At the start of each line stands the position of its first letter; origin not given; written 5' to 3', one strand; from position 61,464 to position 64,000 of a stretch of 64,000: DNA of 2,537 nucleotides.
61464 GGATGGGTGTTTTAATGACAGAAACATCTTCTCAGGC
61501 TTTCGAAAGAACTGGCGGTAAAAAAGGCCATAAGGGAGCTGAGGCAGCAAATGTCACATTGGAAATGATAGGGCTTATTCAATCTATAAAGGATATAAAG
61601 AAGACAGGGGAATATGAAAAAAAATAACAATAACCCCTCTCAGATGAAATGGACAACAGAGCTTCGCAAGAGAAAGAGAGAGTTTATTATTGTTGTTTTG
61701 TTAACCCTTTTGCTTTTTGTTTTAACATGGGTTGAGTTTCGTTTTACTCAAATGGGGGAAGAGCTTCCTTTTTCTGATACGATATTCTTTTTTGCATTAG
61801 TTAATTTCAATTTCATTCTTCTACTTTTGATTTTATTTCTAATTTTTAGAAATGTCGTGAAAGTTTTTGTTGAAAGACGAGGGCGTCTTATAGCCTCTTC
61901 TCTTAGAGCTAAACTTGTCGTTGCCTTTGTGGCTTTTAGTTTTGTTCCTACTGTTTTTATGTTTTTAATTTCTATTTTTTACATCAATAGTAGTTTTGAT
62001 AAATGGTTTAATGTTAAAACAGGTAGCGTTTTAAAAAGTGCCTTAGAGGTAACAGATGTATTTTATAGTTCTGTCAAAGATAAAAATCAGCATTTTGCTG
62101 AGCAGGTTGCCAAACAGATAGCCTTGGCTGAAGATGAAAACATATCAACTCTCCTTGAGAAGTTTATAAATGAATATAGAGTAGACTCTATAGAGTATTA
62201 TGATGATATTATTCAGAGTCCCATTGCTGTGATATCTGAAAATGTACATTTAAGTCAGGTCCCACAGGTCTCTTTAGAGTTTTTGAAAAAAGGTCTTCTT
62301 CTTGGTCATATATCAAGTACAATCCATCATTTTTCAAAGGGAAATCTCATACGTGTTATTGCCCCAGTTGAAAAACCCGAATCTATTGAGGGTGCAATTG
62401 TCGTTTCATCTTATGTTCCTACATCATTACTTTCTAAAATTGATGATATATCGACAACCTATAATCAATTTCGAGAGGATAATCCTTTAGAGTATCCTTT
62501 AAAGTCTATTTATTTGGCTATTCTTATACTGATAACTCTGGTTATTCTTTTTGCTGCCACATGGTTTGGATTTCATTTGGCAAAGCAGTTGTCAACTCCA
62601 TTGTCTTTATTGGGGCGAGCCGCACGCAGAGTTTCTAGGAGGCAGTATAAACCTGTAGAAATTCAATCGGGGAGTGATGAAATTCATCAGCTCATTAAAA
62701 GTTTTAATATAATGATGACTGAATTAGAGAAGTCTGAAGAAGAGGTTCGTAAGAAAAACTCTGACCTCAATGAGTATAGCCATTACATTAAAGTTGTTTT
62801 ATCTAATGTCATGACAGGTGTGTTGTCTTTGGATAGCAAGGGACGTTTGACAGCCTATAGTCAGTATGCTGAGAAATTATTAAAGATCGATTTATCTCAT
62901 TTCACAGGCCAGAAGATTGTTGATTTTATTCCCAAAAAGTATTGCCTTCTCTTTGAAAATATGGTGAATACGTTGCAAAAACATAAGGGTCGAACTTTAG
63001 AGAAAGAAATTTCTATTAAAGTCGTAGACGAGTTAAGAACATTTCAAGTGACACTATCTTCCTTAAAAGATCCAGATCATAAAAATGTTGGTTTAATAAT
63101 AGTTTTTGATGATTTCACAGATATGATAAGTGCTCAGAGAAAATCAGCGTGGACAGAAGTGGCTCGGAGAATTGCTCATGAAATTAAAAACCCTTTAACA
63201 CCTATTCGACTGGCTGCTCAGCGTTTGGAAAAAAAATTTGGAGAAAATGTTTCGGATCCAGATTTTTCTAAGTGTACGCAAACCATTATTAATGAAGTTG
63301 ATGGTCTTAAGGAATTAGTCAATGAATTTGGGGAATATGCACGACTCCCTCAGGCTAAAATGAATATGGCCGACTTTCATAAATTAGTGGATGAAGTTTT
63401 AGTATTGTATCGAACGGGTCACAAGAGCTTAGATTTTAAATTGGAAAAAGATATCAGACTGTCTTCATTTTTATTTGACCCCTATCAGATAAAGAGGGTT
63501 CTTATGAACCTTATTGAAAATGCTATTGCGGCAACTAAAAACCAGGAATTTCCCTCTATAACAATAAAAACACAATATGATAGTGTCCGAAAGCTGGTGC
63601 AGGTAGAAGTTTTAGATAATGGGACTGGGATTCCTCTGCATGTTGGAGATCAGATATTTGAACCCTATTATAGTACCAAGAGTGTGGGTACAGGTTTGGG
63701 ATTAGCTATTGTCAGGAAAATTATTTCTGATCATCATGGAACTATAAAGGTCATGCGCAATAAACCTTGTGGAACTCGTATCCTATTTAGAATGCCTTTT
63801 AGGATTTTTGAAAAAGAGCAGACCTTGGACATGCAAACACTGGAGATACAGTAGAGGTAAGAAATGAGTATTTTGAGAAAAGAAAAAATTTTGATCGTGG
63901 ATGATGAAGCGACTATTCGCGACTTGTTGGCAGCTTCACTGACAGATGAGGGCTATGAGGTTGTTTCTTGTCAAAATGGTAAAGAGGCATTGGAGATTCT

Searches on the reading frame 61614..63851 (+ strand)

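Call 65: search_protein_families(library=pfam, proteins=[window:61614-63851:+], max_evalue=0.00001)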
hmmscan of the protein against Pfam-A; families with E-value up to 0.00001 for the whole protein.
window:61614-63851:+ (746 aa): 4 families
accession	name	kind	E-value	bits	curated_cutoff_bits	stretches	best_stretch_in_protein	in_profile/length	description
PF02518.31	HATPase_c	-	2.1e-21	76.8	26.4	1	622-730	2-110/111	Histidine kinase-, DNA gyrase B-, and HSP90-like ATPase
PF00512.31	HisKA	-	1.8e-11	44.4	26.9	1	514-578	3-63/66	His Kinase A (phospho-acceptor) domain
PF00672.30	HAMP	-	1.5e-09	38.5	25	1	322-372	2-52/53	HAMP domain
PF00989.32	PAS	-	5.4e-06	26.8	22.6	0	394-500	5-112/113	PAS fold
